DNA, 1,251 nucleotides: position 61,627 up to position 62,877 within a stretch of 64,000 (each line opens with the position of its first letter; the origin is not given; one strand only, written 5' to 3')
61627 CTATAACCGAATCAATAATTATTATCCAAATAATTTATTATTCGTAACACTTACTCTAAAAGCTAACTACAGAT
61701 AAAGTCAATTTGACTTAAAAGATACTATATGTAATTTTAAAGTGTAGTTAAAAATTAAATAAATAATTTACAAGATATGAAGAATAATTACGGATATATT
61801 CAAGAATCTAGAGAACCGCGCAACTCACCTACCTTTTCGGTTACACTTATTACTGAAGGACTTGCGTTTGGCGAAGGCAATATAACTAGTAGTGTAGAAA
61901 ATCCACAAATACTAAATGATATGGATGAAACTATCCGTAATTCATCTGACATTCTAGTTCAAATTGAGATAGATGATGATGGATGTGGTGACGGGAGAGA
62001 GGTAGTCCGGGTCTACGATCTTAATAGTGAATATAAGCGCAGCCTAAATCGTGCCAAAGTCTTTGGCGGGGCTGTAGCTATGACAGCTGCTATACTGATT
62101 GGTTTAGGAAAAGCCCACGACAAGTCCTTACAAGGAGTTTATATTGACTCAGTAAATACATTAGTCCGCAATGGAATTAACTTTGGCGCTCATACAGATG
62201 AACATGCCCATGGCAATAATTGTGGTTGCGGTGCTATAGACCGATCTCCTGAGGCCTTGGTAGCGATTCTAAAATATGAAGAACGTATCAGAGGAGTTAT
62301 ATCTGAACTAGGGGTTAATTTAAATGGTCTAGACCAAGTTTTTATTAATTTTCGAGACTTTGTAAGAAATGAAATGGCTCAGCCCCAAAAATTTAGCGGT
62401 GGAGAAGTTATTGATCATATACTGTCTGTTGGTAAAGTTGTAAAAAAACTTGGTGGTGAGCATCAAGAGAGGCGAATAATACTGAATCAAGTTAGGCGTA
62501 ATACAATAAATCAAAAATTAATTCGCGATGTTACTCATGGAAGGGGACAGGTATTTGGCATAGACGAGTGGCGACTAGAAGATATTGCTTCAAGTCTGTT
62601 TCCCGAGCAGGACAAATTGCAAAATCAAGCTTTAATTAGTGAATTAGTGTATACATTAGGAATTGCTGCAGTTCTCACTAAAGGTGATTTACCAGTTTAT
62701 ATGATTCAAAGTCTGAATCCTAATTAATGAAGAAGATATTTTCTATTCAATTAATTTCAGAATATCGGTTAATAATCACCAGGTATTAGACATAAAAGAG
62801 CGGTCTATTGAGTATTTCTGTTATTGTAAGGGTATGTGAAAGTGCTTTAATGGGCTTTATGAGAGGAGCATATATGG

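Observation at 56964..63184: tRNA-Asp-proximal block of nine small orphan genes arranged as independently promoted single-gene units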

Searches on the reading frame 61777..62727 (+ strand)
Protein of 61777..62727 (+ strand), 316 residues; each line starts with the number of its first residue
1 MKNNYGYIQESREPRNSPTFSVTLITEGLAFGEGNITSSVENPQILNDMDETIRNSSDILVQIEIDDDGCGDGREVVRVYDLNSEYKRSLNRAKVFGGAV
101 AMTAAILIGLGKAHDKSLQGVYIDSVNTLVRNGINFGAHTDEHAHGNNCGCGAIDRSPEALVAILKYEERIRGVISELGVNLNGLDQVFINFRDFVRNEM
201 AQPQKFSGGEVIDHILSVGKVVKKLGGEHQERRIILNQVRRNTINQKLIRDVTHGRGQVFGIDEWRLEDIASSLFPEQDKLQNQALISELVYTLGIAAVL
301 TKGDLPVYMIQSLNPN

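Call 11: search_protein_families(library=pfam, max_evalue=1, proteins=[window:61777-62727:+])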
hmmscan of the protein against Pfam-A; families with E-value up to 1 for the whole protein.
window:61777-62727:+ (316 aa): 1 family
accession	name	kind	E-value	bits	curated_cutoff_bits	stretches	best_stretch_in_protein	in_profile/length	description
PF18484.6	CDCA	-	0.0001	22.5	29.2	1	130-251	55-143/184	Cadmium carbonic anhydrase repeat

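Call 12: search_protein_families(library=ncbifam, max_evalue=1, proteins=[window:61777-62727:+])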
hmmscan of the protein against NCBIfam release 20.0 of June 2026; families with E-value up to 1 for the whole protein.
window:61777-62727:+ (316 aa): 1 family
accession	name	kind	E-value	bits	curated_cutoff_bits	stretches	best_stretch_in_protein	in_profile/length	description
NF052330.1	BetGlucosiCelf0468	equivalog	0.13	10.4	1300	1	52-100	715-764/817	beta-d-glucosidase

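Call 15: find_encoding_contigs(protein=window:61777-62727:+, flank=10000, max_places=10)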
Protein window:61777-62727:+ (316 aa): no gene with exactly this product is on record in the collection.

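Call 16: find_homologous_proteins(query=window:61777-62727:+, max_evalue=0.001)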
Query window:61777-62727:+ (316 aa): 436 proteins with E <= 0.001 among 2307 candidates; the best 120 are listed.
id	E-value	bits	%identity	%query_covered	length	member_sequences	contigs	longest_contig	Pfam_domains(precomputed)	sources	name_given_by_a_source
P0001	1.6e-205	699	100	100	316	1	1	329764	-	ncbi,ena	-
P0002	3.3e-114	399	58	97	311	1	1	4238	-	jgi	jgi:hypothetical protein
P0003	1.9e-111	390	61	96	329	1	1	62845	PF18484.7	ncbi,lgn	-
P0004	7.3e-107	375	57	97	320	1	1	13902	-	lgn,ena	-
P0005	3.2e-106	373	65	84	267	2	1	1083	PF18484.7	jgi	jgi:hypothetical protein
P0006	4.2e-106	373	59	94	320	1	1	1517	-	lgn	-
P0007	8.6e-103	362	54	96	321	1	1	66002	PF18484.7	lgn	-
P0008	3.4e-102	360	57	94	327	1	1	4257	PF18484.7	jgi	jgi:hypothetical protein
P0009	6.9e-102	359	55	92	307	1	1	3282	PF18484.7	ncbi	-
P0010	2.2e-101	357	54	97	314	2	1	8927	-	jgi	-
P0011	3.0e-98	347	54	98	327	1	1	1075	PF18484.7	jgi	jgi:hypothetical protein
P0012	9.1e-98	345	55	92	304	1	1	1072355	PF18484.7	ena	-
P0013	1.1e-97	345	54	94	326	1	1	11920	PF18484.7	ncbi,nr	ncbi:MAG: Carbonic anhydrase, cadmium-binding protein [Candidatus Saccharibacteria bacterium]|nr:Car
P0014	2.1e-97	344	56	92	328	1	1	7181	PF18484.7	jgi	jgi:hypothetical protein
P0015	1.2e-95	338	55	92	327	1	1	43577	PF18484.7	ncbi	-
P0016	3.1e-95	337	55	92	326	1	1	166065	PF18484.7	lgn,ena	-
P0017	2.3e-94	334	52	95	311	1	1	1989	PF18484.7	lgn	-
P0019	9.9e-94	332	52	93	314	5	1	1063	PF18484.7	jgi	jgi:hypothetical protein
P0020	1.2e-93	332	54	93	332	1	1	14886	PF18484.7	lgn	-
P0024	9.5e-93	329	54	94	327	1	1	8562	PF18484.7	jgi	jgi:hypothetical protein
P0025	1.8e-92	328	53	93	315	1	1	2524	PF18484.7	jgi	jgi:hypothetical protein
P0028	5.0e-91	323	52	93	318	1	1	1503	PF18484.7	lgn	-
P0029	5.7e-91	323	52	95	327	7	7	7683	PF18484.7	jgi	jgi:hypothetical protein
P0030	1.0e-90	322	51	93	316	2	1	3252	PF18484.7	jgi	jgi:hypothetical protein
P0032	4.5e-90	320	53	97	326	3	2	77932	PF18484.7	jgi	-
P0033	5.4e-90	320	51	93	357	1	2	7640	PF18484.7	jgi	jgi:hypothetical protein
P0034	1.2e-89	319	53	93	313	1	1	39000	PF18484.7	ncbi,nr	ncbi:MAG TPA: cadmium-containing carbonic anhydrase [Candidatus Saccharimonadales bacterium]|nr:cadm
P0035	1.7e-89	318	55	94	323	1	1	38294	PF18484.7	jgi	jgi:hypothetical protein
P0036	1.9e-89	318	52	94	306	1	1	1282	PF18484.7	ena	-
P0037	2.5e-89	318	50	93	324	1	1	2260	PF18484.7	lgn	-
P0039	3.7e-89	317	52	89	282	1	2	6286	PF18484.7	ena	-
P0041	9.6e-89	316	50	96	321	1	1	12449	PF18484.7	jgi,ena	-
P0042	2.7e-88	314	49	95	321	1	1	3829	PF18484.7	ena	-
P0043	3.5e-88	314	51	98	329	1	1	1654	PF18484.7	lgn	-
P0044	4.4e-88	314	51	94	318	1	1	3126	PF18484.7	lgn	-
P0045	5.5e-88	313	53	94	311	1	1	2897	PF18484.7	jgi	jgi:hypothetical protein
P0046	5.8e-87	310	50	96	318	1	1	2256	PF18484.7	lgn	-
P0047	8.0e-87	309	51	93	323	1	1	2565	PF18484.7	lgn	-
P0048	8.2e-87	309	52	94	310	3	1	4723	PF18484.7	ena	-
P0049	8.8e-87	309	50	93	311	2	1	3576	PF18484.7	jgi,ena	-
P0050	1.0e-86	309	49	95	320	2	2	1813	PF18484.7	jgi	-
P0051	1.2e-86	309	48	94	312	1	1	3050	PF18484.7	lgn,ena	-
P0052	1.4e-86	309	49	95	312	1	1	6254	PF18484.7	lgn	-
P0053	2.0e-86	308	49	97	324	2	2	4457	PF18484.7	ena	-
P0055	5.2e-86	307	53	93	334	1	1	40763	PF18484.7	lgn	-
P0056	6.0e-86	307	51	95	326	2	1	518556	PF18484.7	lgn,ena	-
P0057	1.3e-85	305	49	93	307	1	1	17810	PF18484.7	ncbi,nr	ncbi:MAG TPA: cadmium-containing carbonic anhydrase [Candidatus Saccharimonadales bacterium]|nr:cadm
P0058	1.9e-85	305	49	93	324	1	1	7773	PF18484.7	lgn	-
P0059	2.2e-85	305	48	93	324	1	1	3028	PF18484.7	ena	-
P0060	2.3e-85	305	49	99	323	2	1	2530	PF18484.7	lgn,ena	-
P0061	5.7e-85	303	48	94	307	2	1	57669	PF18484.7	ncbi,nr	ncbi:MAG TPA: hypothetical protein VLF79_04505 [Candidatus Saccharimonadales bacterium]|nr:hypotheti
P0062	8.1e-85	303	50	93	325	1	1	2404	PF18484.7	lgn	-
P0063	1.2e-84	302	49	98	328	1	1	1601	PF18484.7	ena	-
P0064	1.7e-84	302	55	75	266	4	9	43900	PF18484.7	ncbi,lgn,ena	ncbi:MAG TPA: hypothetical protein VF401_03530 [Candidatus Saccharimonadales bacterium]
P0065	1.9e-84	302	52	93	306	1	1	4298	PF18484.7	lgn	-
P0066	3.3e-84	301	50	93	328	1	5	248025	PF18484.7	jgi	jgi:hypothetical protein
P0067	3.4e-84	301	50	93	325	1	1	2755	PF18484.7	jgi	jgi:hypothetical protein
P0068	3.6e-84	301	50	92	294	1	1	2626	PF18484.7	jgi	-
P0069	5.9e-84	300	48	93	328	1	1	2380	PF18484.7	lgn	-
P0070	7.2e-84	300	50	93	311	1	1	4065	PF18484.7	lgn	-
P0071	1.2e-83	299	49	94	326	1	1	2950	PF18484.7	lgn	-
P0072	1.6e-83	299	48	94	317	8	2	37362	PF18484.7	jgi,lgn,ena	-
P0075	1.3e-82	296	50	93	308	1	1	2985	PF18484.7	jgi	jgi:hypothetical protein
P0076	1.5e-82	295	47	95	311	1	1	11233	PF18484.7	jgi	jgi:hypothetical protein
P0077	2.2e-82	295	50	91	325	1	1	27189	PF18484.7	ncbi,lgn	-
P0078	3.6e-82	294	50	93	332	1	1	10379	PF18484.7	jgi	jgi:hypothetical protein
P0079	6.0e-82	293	49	91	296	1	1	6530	PF18484.7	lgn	-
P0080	8.6e-82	293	49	94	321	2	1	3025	PF18484.7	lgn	-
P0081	2.0e-81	292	51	92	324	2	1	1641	PF18484.7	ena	-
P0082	2.1e-81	292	46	96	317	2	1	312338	PF18484.7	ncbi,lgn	-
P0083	5.4e-81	290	50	91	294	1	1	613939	PF18484.7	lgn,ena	-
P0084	6.3e-81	290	47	96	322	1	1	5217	PF18484.7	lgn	-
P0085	6.5e-81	290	44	95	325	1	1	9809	PF18484.7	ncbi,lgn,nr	ncbi:MAG: hypothetical protein JWP13_564 [Candidatus Saccharibacteria bacterium]|nr:hypothetical pro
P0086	6.7e-81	290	48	96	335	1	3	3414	PF18484.7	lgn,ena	-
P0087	6.8e-81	290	48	96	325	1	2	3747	PF18484.7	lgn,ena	-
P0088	7.7e-81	290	46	96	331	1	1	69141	PF18484.7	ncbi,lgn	-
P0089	8.1e-81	290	47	95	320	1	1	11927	PF18484.7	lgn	-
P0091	1.6e-80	289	48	94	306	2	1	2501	PF18484.7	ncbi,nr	ncbi:MAG TPA: hypothetical protein VLG13_01520 [Patescibacteria group bacterium]|nr:hypothetical pro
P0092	1.9e-80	289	45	96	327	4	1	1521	PF18484.7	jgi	jgi:hypothetical protein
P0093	2.1e-80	288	48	93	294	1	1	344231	PF18484.7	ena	-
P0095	1.7e-79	285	47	95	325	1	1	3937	PF18484.7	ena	-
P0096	2.6e-79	285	45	93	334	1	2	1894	PF18484.7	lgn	-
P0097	2.8e-79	285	48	96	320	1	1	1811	PF18484.7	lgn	-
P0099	9.5e-79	283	48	92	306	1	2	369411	PF18484.7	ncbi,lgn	-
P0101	5.5e-78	280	47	99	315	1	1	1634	PF18484.7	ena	-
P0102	6.0e-78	280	47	92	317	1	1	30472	PF18484.7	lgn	-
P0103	8.5e-78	280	46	99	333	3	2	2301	PF18484.7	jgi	jgi:hypothetical protein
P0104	9.7e-78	280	44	92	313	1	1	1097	PF18484.7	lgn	-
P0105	1.4e-77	279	47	94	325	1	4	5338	PF18484.7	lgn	-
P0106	1.9e-77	279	47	92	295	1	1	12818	PF18484.7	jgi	jgi:hypothetical protein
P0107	2.3e-77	278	44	94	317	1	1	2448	PF18484.7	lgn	-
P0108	3.1e-77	278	49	91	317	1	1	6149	PF18484.7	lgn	-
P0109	6.8e-77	277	45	94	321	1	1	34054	PF18484.7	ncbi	-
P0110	3.5e-76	275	45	93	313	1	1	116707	PF18484.7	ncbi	-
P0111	3.5e-76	275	45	96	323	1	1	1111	PF18484.7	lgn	-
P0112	4.0e-76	274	42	96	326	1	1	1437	PF18484.7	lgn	-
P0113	6.3e-76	274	50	96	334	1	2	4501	PF18484.7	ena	-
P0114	6.5e-76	274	41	97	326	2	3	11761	PF18484.7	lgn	-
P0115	2.4e-75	272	49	91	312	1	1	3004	PF18484.7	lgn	-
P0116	3.2e-75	271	64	63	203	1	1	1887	PF18484.7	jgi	jgi:hypothetical protein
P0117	5.2e-75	271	46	91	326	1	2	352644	PF18484.7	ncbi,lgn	-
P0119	3.9e-74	268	43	96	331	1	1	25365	PF18484.7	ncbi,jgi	-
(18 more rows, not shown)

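Call 17: find_encoding_contigs(protein=P0001, flank=10000, max_places=3)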
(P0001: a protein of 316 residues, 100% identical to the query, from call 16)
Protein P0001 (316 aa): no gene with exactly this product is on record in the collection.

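Call 18: find_encoding_contigs(protein=P0003, flank=10000, max_places=3)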
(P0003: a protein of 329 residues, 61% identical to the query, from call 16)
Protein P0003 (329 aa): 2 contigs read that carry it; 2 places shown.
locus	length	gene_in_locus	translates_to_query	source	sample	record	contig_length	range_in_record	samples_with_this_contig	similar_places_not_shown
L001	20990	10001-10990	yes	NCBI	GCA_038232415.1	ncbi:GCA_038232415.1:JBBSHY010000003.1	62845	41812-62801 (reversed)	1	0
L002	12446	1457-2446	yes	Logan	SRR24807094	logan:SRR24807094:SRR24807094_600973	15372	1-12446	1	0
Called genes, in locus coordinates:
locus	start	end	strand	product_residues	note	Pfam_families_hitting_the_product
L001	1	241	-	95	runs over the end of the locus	?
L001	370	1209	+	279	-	PF00535:Glycos_transf_2, PF10111:Glyco_tranf_2_2 (weak), PF13641:Glyco_tranf_2_3, PF13632:Glyco_trans_2_3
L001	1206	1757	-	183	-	PF00565:SNase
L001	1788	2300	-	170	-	PF01583:APS_kinase (weak), PF06414:Zeta_toxin (weak), PF08433:KTI12 (weak), PF13671:AAA_33, PF00004:AAA (faint)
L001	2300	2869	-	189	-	PF02572:CobA_CobO_BtuR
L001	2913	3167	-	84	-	PF00462:Glutaredoxin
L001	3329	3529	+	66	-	PF09527:ATPase_gene1 (weak)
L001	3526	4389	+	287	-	PF00119:ATP-synt_A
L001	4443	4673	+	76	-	PF00137:ATP-synt_C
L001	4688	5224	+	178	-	PF00430:ATP-synt_B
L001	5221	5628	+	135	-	PF00213:OSCP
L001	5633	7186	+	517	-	PF02874:ATP-synt_ab_N (weak), PF00006:ATP-synt_ab, PF00306:ATP-synt_ab_C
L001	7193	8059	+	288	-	PF00231:ATP-synt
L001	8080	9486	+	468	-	PF02874:ATP-synt_ab_N, PF00006:ATP-synt_ab, PF22919:ATP-synt_VA_C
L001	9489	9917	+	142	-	PF02823:ATP-synt_DE_N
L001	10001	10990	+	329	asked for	PF18484:CDCA (weak)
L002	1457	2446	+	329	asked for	PF18484:CDCA (weak)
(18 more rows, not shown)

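Call 19: search_protein_families(library=phrogs, max_evalue=0.1, proteins=[window:61777-62727:+])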
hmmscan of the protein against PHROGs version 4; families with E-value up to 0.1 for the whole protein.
window:61777-62727:+ (316 aa): 0 families

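Call 20: search_protein_families(library=padloc, max_evalue=0.1, proteins=[window:61777-62727:+])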
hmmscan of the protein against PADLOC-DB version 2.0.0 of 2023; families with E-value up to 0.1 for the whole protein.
window:61777-62727:+ (316 aa): 0 families

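Call 70: search_solved_structures(query=window:61777-62727:+, max_evalue=1, show_alignments=1)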
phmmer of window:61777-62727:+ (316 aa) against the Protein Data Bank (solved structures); distinct sequences matched with E-value up to 1: 0.

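Call 73: search_solved_structures(query=A2, max_evalue=1, show_alignments=1)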
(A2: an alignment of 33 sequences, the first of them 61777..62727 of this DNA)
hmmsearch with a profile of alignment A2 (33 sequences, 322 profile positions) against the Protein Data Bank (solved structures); distinct sequences matched with E-value up to 1: 2.
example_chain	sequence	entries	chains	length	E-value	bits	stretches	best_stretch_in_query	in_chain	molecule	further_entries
7dgy_A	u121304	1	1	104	0.076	15.3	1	166-236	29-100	de novo designed protein H4C2R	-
7vcf_H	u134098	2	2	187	0.72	12.1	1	157-211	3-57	YlmG | Simp3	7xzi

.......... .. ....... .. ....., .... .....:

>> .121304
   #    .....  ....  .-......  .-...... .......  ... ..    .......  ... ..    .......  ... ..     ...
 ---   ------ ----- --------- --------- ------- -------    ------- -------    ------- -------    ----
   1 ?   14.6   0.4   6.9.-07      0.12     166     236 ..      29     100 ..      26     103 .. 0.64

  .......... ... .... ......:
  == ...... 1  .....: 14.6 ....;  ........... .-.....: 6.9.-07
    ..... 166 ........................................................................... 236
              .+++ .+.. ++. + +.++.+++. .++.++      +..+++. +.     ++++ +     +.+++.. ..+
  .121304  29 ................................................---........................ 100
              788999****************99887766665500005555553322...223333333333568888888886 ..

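Call 81: predict_structure(alignment_id=A2)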
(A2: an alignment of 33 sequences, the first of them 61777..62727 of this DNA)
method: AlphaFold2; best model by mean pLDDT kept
length: 316 residues; sequences in the alignment: 33
mean_pLDDT: 92.6   pTM: 0.91
mean pLDDT of the five models: 92.6, 91.0, 90.3, 90.3, 88.7
residues with pLDDT >= 90: 275; 70-90: 22; 50-70: 8; < 50: 11
segments of 3 or more residues with pLDDT < 50: 1-11
pLDDT, mean of each block of 10 residues (from residue 1): 41 71 95 95 95 97 81 92 92 92 98 97 98 95 95 96 98 94 98 97 92 97 95 97 95 96 96 98 98 97 97 83
secondary structure, 60 per line:
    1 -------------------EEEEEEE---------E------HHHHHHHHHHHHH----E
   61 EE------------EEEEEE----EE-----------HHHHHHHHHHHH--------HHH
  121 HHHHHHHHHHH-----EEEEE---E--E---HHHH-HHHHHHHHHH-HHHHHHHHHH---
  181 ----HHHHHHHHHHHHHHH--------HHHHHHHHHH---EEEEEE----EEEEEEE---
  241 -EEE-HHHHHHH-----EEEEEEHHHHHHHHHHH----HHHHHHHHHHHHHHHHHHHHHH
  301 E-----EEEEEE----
elements in order: E20-26 H43-55 E60-62 E75-80 H98-109 H118-131 E137-141 H152-155 H157-166 H168-177 H185-199 H208-217 E221-226 E231-237 E242-244 H246-252 E258-263 H264-274 H279-300 E307-312

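Call 85: fold_search(model_id=the predicted structure, library=pdb)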
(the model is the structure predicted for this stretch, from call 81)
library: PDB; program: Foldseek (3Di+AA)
matches with E <= 10: 79; with E <= 0.001: 6
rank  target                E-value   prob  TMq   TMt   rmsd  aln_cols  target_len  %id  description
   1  7bez_B                1.3e-05  1.00  0.39  0.54   8.5       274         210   17  Zinc bound domain 3 of carbonic anhydrase from marine diatom Thalassiosira weissflogii (released 2021-07-14)
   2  3bob                  3.6e-05  1.00  0.39  0.55   8.6       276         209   14  Carbonic anhydrase from marine diatom Thalassiosira weissflogii- cadmium bound domain 2 (released 2008-01-22)
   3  3uk8_B                3.6e-05  1.00  0.38  0.54   8.2       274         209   17  The crystal structure of the cd-bound domain 3 of the cadmium carbonic anhydrase from marine diatom Thalassiosira weis (released 2012-07-11)
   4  3uk8_A                6.0e-05  1.00  0.38  0.52   9.5       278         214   17  The crystal structure of the cd-bound domain 3 of the cadmium carbonic anhydrase from marine diatom Thalassiosira weis (released 2012-07-11)
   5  3boh_A                1.4e-04  1.00  0.39  0.54   8.8       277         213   15  Carbonic anhydrase from marine diatom Thalassiosira weissflogii- cadmium bound domain 1 with acetate (CDCA1-R1) (released 2008-01-22)
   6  3boj                  2.6e-04  1.00  0.35  0.49   9.2       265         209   16  Carbonic anhydrase from marine diatom Thalassiosira weissflogii- cadmium bound domain 1 without bound metal (CDCA1-R1) (released 2008-01-22)
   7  9gai_A                4.8e-01  0.04  0.13  0.10  15.5       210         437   10  3-methylbenzoyl-CoA reductase from Thauera chlorobenzoica (MbdONPQ) (released 2026-02-18)
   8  9g87_A                1.2e+00  0.03  0.12  0.10  13.8       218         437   11  3-methylbenzoyl-CoA reductase from Thauera chlorobenzoica (subunits MbdON ) (released 2026-02-04)
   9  9gai_E                1.5e+00  0.03  0.12  0.09  13.9       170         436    9  3-methylbenzoyl-CoA reductase from Thauera chlorobenzoica (MbdONPQ) (released 2026-02-18)
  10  2y44                  2.2e+00  0.02  0.12  0.17  19.9       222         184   11  Crystal structure of GARP from Trypanosoma congolense (released 2011-03-30)
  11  9x1n_G                2.2e+00  0.01  0.10  0.09  18.6       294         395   10  The cryo-EM structure of HerA-NurA complex with ATPgammaS and dsDNA from Thermococcus kodakarensis (State 1) (released 2026-02-04)
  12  5tib_A                2.3e+00  0.01  0.11  0.08  17.3       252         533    7  Gasdermin-B C-terminal domain containing the polymorphism residues Arg299:Ser306 fused to maltose binding protein (released 2017-02-01)
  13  5zxl_A                2.4e+00  0.01  0.11  0.10  17.2       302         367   10  Structure of GldA from E.coli (released 2019-03-20)
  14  8zwd_I                2.6e+00  0.03  0.12  0.11  13.0       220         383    9  Crystal structure of methanol dehydrogenase1 from Bacillus methanolicus (released 2025-06-18)
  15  1jq5                  2.7e+00  0.01  0.11  0.11  20.2       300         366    9  Bacillus Stearothermophilus Glycerol dehydrogenase complex with NAD+ (released 2001-10-01)
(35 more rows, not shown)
